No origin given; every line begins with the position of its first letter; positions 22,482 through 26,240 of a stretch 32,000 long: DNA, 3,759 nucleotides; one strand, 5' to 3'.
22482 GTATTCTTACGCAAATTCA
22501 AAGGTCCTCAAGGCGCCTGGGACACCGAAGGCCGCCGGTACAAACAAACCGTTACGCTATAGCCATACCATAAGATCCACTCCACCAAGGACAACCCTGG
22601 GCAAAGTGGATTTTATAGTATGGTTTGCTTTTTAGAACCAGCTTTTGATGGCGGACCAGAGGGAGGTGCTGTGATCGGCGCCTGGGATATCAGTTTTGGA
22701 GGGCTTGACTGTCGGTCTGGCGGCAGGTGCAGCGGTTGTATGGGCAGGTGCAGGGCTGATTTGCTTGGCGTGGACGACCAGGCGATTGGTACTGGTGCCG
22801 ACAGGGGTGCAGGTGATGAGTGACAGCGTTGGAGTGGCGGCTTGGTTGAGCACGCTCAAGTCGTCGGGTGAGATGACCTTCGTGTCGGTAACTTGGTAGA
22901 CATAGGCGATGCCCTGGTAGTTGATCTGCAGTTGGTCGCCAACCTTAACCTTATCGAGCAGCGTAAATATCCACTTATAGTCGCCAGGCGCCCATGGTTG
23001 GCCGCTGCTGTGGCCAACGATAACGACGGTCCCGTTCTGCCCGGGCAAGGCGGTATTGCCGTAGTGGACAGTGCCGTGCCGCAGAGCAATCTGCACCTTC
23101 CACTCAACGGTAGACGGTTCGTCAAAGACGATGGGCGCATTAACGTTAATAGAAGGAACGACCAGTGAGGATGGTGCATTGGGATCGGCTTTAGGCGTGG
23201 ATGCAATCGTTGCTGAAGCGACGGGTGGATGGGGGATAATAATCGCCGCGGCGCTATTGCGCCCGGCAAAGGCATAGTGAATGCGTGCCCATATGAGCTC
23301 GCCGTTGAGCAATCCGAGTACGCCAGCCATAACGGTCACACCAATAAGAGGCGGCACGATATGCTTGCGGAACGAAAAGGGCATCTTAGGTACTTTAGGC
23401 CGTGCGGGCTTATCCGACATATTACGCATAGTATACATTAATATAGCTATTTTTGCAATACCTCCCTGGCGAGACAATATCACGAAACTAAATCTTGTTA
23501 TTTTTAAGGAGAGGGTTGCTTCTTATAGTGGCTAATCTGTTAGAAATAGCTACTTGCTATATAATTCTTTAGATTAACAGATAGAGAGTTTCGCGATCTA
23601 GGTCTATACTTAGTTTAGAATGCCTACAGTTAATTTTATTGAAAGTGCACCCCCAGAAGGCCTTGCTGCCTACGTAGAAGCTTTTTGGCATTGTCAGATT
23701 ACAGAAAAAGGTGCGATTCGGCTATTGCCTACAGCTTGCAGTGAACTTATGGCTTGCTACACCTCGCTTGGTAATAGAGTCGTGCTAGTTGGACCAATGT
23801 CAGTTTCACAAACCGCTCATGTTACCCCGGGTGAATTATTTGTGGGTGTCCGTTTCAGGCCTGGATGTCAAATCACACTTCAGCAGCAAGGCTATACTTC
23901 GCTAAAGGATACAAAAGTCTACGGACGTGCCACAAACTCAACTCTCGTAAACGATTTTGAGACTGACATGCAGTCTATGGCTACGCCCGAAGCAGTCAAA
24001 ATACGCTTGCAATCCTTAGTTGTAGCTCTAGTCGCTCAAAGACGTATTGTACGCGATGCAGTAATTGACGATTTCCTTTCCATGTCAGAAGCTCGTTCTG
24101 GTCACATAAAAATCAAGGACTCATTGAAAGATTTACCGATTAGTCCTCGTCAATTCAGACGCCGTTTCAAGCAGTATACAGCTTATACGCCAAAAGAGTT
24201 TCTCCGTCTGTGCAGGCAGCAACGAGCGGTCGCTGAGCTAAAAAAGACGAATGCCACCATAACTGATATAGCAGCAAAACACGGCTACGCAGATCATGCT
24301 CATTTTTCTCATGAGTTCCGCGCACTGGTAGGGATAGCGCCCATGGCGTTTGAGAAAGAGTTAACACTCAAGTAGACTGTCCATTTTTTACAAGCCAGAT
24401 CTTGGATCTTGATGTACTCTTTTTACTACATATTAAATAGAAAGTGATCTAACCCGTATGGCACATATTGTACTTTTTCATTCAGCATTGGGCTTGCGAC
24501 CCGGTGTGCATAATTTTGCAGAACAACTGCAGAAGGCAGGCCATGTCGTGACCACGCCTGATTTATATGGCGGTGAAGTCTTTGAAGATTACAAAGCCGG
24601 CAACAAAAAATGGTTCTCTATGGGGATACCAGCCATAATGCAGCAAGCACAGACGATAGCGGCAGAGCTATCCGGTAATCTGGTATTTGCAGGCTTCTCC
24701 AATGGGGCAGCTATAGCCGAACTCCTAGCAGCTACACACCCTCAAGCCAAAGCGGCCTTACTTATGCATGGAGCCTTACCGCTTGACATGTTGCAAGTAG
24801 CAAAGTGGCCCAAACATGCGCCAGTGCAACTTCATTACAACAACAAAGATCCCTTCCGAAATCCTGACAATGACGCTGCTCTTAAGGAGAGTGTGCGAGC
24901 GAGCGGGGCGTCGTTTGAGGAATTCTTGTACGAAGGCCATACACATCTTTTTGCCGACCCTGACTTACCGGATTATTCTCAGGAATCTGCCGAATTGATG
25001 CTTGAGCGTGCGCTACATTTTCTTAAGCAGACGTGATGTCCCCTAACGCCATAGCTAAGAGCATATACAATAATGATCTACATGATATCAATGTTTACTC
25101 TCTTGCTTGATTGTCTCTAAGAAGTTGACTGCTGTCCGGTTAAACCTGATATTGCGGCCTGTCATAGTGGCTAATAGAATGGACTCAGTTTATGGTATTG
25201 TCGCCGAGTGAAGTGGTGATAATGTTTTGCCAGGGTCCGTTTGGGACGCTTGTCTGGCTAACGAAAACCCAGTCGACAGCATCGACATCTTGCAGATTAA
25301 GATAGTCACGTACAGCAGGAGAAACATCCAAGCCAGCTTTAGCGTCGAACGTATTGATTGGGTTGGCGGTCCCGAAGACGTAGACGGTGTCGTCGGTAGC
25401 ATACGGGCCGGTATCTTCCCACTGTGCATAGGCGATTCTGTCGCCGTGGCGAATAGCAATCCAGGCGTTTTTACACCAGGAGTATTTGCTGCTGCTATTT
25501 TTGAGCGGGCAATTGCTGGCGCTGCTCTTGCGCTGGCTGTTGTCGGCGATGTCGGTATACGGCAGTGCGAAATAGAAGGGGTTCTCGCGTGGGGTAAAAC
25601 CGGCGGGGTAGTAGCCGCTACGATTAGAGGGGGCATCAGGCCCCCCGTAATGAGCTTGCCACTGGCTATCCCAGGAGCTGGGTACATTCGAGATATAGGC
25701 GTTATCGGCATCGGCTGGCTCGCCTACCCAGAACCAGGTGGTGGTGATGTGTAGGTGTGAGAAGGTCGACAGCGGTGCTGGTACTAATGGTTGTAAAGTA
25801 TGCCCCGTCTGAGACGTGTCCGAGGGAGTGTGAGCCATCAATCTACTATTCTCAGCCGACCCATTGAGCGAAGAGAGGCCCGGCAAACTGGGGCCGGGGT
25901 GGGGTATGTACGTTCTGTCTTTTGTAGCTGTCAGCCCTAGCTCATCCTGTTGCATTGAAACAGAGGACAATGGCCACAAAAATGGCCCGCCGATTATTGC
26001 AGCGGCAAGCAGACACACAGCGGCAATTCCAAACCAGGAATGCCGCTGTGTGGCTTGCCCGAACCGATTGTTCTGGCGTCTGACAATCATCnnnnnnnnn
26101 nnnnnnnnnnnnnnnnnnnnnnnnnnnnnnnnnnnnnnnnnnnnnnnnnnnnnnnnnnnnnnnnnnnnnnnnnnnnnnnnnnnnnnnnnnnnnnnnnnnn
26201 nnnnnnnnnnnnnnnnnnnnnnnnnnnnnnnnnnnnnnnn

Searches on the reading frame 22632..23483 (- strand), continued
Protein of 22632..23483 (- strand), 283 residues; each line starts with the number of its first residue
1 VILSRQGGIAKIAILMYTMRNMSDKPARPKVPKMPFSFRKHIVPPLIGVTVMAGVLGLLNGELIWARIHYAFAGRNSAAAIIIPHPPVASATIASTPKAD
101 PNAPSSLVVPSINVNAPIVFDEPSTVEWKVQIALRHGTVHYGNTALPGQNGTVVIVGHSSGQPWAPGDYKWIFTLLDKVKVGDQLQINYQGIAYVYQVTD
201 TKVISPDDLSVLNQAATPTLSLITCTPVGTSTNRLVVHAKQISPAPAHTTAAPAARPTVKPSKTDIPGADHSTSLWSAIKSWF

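Call 82: fold_search(model_id=the predicted structure, library=pdb)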
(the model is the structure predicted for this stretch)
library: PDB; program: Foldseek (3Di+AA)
matches with E <= 10: 336; with E <= 0.001: 126
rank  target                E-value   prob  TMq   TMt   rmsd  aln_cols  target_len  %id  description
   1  4d70_A                6.9e-12  1.00  0.45  0.69   4.0       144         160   28  Structural, biophysical and biochemical analyses of a Clostridium perfringens Sortase D5 transpeptidase (released 2015-07-15)
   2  4g1j_A                3.4e-11  1.00  0.47  0.57   2.0       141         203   33  Sortase C1 of GBS Pilus Island 1 (released 2012-12-05)
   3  4g1j_B                4.9e-11  1.00  0.45  0.56   2.1       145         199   34  Sortase C1 of GBS Pilus Island 1 (released 2012-12-05)
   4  3tbe_D                6.2e-11  1.00  0.46  0.59   2.2       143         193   33  The crystal structure of the complex of Streptococcus agalactiae sortase C1 and MTSET (released 2011-10-26)
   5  3tbe_A                7.0e-11  1.00  0.47  0.60   2.0       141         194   33  The crystal structure of the complex of Streptococcus agalactiae sortase C1 and MTSET (released 2011-10-26)
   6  3tbe_E                7.4e-11  1.00  0.47  0.60  17.0       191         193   30  The crystal structure of the complex of Streptococcus agalactiae sortase C1 and MTSET (released 2011-10-26)
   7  3tbe_B                7.9e-11  1.00  0.45  0.58   2.2       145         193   32  The crystal structure of the complex of Streptococcus agalactiae sortase C1 and MTSET (released 2011-10-26)
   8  6bwe_B                7.9e-11  1.00  0.45  0.60   4.6       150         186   29  Sortase A from Corynebacterium diphtheriae, lid mutant (released 2017-12-27)
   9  3rbi_B                8.3e-11  1.00  0.47  0.59   2.1       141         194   34  The Type III Crystal Structure of Streptococcus agalactiae Sortase C1 (released 2011-09-07)
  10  3tbe_C                8.8e-11  1.00  0.47  0.61   2.0       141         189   33  The crystal structure of the complex of Streptococcus agalactiae sortase C1 and MTSET (released 2011-10-26)
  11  8gr6                  1.5e-10  1.00  0.45  0.56   3.0       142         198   30  Crystal Structure of pilus-specific Sortase C from Streptococcus sanguinis (released 2023-06-21)
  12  3tbe_F                1.7e-10  1.00  0.46  0.60  17.0       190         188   29  The crystal structure of the complex of Streptococcus agalactiae sortase C1 and MTSET (released 2011-10-26)
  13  3rbk_A                1.8e-10  1.00  0.45  0.57   2.3       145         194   33  The Type II Crystal Structure of Streptococcus agalactiae Sortase C1 (released 2011-09-07)
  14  3rbj_B                1.8e-10  1.00  0.45  0.58   3.0       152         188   32  Crystal Structure of the lid-mutant of Streptococcus agalactiae Sortase C1 (released 2011-09-07)
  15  3rbi_A                2.2e-10  1.00  0.46  0.59   2.2       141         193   33  The Type III Crystal Structure of Streptococcus agalactiae Sortase C1 (released 2011-09-07)
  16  8t28                  4.1e-10  1.00  0.43  0.57   3.5       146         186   33  The crystal structure of SrtC2 sortase from Actinomyces oris (released 2024-04-17)
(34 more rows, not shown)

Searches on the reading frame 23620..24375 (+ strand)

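Call 6: search_protein_families(library=ncbifam, proteins=[window:23620-24375:+], max_evalue=1)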
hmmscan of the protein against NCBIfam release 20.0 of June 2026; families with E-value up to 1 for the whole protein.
window:23620-24375:+ (251 aa): 26 families (the best 25 are shown)
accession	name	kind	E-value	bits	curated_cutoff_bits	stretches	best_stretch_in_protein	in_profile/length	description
NF006902.0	PRK09393.1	equivalog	7.6e-12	45.1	425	1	161-248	235-322/327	transcriptional regulator FtrA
NF010028.0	PRK13503.1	equivalog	7.6e-11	41.9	288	1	166-244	191-269/278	HTH-type transcriptional activator RhaS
NF049968.1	QhpR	equivalog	1.3e-09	37.6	250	1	166-244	206-283/284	AraC-like transcriptional regulator QhpR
TIGR04094.1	adjacent_YSIRK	equivalog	2e-09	36.9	200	1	162-244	301-382/383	YSIRK-targeted surface antigen transcriptional regulator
NF052371.1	TransRegGbdRPseu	equivalog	1.6e-08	34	480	1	172-242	251-321/365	choline metabolism transcriptional regulator GbdR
NF047455.1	TF_Staph_AryK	equivalog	4.7e-08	31.7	850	1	161-247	172-258/759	transcriptional regulator AryK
NF011868.0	PRK15340.1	equivalog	1.4e-07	31.4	259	1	168-243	131-206/216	AraC family transcriptional regulator InvF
NF010026.0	PRK13501.1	equivalog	2e-07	30.5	363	1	172-247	202-277/290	HTH-type transcriptional activator RhaR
NF007860.0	PRK10572.1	equivalog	2.5e-07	29.9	208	1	141-247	178-284/292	arabinose operon transcriptional regulator AraC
NF007243.0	PRK09685.1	equivalog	9.1e-07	28.6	199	1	96-247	144-301/303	transcriptional regulator FeaR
NF010025.2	PRK13500.1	equivalog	1.5e-06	28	525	1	170-245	200-275/282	HTH-type transcriptional activator RhaR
NF007584.0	PRK10219.1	equivalog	2.6e-06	27.7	174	1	174-246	33-105/107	superoxide response transcriptional regulator SoxS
NF049932.1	TranspRegBtr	equivalog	2.8e-06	26.2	900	1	154-246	171-264/531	bacillibactin transport transcriptional regulator Btr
NF007633.0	PRK10296.1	equivalog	8.9e-06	25.4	264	1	180-249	207-276/280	transcriptional regulator ChbR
NF047788.1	TransRegPocR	equivalog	1.4e-05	24.5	500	1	160-247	203-290/296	transcriptional regulator PocR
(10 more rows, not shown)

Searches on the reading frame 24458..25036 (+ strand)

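Call 67: search_protein_families(library=pfam, proteins=[window:24458-25036:+], max_evalue=5)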
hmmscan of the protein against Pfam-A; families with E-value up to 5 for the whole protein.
window:24458-25036:+ (192 aa): 4 families
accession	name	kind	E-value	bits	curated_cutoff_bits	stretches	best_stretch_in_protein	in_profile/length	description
PF01738.24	DLH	-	1.1e-22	81.1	21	1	4-191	16-215/217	Dienelactone hydrolase family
PF00561.26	Abhydrolase_1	-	0.0035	17.5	25.8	1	3-155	2-144/245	alpha/beta hydrolase fold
PF02230.22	Abhydrolase_2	-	0.0039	17.5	23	1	71-163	103-199/217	Phospholipase/Carboxylesterase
PF08840.17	BAAT_C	-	0.024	15.1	20.9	1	76-107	25-56/210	BAAT / Acyl-CoA thioester hydrolase C terminal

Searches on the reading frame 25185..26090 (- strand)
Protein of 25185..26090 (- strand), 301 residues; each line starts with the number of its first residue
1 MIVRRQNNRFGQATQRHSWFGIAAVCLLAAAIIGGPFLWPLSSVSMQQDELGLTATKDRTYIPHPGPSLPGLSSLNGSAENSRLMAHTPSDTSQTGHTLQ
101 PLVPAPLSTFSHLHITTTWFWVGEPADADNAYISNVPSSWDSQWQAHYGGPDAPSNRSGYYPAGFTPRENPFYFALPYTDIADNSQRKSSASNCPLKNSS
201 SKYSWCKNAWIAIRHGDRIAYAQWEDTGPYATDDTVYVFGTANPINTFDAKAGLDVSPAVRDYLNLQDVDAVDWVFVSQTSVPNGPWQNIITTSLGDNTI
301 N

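Call 6: search_protein_families(library=ncbifam, proteins=[window:25185-26090:-], max_evalue=1)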
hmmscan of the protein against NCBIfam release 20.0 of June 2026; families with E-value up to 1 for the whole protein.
window:25185-26090:- (301 aa): 0 families

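Call 8: search_protein_families(library=pfam, proteins=[window:25185-26090:-], max_evalue=0.1)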
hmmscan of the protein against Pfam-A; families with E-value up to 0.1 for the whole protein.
window:25185-26090:- (301 aa): 0 families

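Call 57: search_solved_structures(query=window:25185-26090:-, max_evalue=1)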
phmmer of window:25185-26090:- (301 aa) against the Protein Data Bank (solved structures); distinct sequences matched with E-value up to 1: 2.
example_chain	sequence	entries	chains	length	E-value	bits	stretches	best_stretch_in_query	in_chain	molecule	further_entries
6eko_A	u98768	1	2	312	0.2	14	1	232-282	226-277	Restriction endonuclease PfoI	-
6ek1_A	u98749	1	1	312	0.2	14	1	232-282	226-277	restriction endonuclease PfoI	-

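Call 67: search_protein_families(library=pfam, proteins=[window:25185-26090:-], max_evalue=5)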
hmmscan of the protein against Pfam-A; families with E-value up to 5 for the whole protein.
window:25185-26090:- (301 aa): 3 families
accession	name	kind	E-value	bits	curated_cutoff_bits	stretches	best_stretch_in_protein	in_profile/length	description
PF18684.6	PlyB_C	-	0.13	12.5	27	1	109-134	22-48/173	Pleurotolysin B C-terminal domain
PF03188.21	Cytochrom_B561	-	0.24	12.1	23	1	7-39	62-94/137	Eukaryotic cytochrome b561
PF10999.13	DUF2839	-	0.34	11.7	22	1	2-37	27-64/67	Protein of unknown function (DUF2839)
